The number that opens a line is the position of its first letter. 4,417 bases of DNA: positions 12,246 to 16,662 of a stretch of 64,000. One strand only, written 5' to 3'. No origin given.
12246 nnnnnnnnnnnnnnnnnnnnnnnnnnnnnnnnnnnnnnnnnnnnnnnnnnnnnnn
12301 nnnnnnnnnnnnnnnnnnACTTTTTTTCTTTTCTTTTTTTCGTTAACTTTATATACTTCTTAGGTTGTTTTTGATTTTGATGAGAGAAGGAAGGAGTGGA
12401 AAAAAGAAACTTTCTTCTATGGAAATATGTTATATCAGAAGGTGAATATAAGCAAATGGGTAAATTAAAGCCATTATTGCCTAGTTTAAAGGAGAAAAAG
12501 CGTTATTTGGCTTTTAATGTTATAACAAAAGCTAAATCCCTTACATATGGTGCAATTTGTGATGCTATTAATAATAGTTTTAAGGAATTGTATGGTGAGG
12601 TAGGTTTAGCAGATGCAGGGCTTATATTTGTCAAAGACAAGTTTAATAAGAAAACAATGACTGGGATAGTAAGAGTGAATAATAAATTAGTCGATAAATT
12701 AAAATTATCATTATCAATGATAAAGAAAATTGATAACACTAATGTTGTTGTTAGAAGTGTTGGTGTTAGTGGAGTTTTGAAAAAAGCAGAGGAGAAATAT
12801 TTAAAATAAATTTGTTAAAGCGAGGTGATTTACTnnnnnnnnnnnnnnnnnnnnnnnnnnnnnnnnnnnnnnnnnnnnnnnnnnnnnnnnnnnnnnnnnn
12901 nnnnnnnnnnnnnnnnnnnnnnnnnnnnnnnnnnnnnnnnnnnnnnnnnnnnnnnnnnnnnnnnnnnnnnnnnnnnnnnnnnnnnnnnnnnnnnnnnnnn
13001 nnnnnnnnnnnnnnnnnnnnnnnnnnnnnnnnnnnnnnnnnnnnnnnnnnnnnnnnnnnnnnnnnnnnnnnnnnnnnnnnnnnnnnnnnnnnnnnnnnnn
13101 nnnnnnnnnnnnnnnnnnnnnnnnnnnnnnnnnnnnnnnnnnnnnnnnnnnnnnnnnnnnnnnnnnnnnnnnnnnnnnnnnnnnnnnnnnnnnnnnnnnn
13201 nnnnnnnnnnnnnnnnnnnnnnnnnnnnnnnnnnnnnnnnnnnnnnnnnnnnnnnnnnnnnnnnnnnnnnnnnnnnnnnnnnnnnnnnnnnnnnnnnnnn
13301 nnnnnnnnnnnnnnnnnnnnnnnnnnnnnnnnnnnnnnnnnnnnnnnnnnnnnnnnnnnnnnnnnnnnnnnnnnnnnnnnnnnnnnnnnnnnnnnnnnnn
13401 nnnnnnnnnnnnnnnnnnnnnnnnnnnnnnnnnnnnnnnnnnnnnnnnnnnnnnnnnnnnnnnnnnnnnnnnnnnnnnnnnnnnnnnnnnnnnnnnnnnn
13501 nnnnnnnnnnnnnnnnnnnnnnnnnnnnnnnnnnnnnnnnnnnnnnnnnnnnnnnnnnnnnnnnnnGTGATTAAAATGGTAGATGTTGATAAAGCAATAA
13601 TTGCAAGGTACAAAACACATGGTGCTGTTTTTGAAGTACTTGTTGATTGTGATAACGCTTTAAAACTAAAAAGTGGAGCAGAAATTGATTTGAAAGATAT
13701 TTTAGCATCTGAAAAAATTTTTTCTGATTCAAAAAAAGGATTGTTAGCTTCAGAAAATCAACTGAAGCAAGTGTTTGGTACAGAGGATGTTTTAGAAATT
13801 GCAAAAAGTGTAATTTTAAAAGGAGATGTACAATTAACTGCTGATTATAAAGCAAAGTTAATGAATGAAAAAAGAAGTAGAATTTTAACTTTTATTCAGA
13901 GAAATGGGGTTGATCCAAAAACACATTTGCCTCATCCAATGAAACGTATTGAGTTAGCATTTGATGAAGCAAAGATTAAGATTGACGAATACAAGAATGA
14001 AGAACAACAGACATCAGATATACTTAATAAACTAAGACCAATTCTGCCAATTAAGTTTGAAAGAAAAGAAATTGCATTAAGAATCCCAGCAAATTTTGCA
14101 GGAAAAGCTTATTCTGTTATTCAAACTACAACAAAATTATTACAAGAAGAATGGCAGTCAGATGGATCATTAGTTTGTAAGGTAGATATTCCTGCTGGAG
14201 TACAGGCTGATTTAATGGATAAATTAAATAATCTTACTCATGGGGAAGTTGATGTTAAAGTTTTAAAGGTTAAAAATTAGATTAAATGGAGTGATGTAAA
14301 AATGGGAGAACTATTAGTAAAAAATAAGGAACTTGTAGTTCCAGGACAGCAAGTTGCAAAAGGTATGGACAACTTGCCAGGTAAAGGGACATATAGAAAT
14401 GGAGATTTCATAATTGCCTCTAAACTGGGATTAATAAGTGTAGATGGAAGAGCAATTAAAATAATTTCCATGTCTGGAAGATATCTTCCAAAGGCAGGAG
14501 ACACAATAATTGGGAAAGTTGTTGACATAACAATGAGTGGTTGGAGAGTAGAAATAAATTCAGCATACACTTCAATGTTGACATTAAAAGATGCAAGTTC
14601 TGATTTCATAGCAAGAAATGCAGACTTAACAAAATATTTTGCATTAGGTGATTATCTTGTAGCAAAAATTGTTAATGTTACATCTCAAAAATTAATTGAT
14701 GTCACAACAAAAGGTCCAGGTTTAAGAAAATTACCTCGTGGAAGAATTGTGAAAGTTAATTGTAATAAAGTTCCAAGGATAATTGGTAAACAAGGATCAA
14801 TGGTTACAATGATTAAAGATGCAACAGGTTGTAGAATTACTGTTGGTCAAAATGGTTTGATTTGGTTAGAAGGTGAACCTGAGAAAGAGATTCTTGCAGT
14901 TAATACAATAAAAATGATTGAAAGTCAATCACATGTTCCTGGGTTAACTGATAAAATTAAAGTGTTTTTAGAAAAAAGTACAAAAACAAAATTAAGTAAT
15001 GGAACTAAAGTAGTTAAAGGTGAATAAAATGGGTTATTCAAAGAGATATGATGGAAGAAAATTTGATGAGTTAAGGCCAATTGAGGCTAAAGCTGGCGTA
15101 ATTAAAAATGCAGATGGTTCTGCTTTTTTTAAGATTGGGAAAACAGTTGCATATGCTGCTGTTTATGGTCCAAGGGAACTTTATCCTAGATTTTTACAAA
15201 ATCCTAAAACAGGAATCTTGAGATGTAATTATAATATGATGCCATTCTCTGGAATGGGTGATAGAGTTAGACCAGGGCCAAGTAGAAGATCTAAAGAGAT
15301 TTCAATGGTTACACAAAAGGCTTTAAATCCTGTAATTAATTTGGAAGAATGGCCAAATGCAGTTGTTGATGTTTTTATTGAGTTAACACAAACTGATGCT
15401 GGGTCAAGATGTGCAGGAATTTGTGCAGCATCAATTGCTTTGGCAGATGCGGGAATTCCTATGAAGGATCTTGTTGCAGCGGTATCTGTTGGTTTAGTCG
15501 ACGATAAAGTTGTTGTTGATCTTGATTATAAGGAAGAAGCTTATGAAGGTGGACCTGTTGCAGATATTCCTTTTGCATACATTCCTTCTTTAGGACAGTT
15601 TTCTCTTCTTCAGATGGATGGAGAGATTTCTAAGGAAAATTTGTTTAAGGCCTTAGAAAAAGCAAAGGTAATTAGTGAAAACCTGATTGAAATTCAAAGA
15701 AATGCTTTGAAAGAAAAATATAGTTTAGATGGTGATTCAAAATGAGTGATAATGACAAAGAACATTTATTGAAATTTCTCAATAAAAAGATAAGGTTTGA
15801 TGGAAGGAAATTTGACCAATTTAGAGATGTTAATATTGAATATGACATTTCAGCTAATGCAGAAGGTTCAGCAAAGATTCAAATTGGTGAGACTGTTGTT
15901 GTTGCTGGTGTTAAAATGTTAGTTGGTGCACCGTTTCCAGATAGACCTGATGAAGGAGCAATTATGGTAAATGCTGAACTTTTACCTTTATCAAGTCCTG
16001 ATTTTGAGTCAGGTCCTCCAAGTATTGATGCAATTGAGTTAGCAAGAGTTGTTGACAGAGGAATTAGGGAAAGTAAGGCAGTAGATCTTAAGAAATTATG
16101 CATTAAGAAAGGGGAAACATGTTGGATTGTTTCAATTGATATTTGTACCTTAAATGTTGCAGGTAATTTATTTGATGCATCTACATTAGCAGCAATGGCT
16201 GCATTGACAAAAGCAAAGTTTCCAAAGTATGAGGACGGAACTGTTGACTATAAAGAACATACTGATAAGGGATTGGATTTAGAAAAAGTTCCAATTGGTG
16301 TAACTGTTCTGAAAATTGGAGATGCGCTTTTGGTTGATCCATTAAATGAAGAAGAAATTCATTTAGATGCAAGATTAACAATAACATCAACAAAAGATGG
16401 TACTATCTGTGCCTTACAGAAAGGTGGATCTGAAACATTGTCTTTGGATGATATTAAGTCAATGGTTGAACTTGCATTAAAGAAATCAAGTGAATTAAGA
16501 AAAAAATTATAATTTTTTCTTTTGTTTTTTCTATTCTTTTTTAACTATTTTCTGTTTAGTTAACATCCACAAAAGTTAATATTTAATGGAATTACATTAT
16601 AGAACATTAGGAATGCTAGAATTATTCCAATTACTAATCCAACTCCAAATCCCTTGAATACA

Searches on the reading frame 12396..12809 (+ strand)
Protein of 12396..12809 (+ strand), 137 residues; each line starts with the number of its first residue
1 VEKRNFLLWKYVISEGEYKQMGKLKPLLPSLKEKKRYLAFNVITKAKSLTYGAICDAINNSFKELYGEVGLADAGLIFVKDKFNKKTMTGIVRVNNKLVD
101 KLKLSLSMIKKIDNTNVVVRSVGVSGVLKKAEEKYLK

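Call 60: search_protein_families(library=pfam, proteins=[window:12396-12809:+], max_evalue=0.001)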
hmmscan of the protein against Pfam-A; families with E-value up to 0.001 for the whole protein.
window:12396-12809:+ (137 aa): 1 family
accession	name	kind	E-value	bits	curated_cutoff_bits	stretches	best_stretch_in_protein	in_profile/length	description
PF01900.24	RNase_P_Rpp14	-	7.5e-21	74.6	23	1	36-136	1-104/104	Rpp14/Pop5 family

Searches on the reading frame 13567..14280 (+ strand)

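Call 60: search_protein_families(library=pfam, proteins=[window:13567-14280:+], max_evalue=0.001)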
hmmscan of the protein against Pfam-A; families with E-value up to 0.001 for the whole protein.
window:13567-14280:+ (237 aa): 3 families
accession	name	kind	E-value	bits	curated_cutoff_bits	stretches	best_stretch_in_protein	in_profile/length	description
PF01172.24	SBDS_N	-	8.9e-25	86.9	24.6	1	10-93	2-85/88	Shwachman-Bodian-Diamond syndrome (SBDS) N-terminal domain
PF09377.16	SBDS_domain_II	-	1.2e-18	67.2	27.2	1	105-165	2-62/62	SBDS protein, domain II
PF20268.4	SBDS_C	-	2.5e-16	59.8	27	1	168-234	2-70/71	SBDS protein, C-terminal domain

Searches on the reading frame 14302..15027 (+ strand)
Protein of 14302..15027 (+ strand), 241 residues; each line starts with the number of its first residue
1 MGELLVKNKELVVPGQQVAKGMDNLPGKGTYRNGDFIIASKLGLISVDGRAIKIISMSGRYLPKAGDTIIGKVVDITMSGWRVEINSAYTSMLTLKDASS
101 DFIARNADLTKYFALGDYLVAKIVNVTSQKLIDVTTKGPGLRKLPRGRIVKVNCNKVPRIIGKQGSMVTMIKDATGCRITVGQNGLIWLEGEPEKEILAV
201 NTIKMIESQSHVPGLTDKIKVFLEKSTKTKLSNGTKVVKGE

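Call 60: search_protein_families(library=pfam, proteins=[window:14302-15027:+], max_evalue=0.001)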
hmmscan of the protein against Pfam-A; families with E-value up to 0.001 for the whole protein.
window:14302-15027:+ (241 aa): 6 families
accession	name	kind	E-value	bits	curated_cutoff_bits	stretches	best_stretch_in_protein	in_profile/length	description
PF21266.3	RRP4_S1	-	1.3e-09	38.6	27.3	1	60-97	1-38/73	RRP4, S1 domain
PF00013.35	KH_1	-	8.7e-08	32.3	21.5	1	150-199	4-60/66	KH domain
PF14382.12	ECR1_N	-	2e-07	31.1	27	1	11-48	1-38/38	Exosome complex exonuclease RRP4 N-terminal region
PF15985.11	KH_6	-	5.7e-07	30.2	27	1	147-194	1-46/47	KH domain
PF07650.23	KH_2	-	0.00049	20.3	22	0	146-190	25-69/78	KH domain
PF22625.2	ECR1_N_2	-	0.00091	19.4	27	0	10-55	2-48/51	Exosome RNA binding protein RRP4 N-terminal domain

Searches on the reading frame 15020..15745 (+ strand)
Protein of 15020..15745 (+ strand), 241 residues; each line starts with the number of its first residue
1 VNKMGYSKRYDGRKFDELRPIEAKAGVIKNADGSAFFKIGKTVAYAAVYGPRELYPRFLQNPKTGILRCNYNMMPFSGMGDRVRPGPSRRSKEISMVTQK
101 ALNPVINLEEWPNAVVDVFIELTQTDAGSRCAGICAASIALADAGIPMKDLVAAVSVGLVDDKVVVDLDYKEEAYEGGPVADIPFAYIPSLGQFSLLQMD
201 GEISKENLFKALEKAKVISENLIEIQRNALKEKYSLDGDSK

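Call 60: search_protein_families(library=pfam, proteins=[window:15020-15745:+], max_evalue=0.001)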
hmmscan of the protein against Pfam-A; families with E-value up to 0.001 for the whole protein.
window:15020-15745:+ (241 aa): 2 families
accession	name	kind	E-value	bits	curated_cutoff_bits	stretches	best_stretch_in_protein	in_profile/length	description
PF01138.27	RNase_PH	-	1.7e-31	109.8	25.5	1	17-147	1-130/130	3' exoribonuclease family, domain 1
PF03725.20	RNase_PH_C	-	5.3e-13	49.2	20.8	1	150-216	1-65/67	3' exoribonuclease family, domain 2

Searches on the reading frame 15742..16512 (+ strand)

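Call 60: search_protein_families(library=pfam, proteins=[window:15742-16512:+], max_evalue=0.001)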
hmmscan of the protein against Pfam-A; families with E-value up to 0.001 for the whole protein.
window:15742-16512:+ (256 aa): 2 families
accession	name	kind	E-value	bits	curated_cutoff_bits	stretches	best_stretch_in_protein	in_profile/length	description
PF01138.27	RNase_PH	-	1.4e-29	103.6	25.5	1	26-161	1-130/130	3' exoribonuclease family, domain 1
PF03725.20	RNase_PH_C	-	9.6e-16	57.9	20.8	1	183-247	2-66/67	3' exoribonuclease family, domain 2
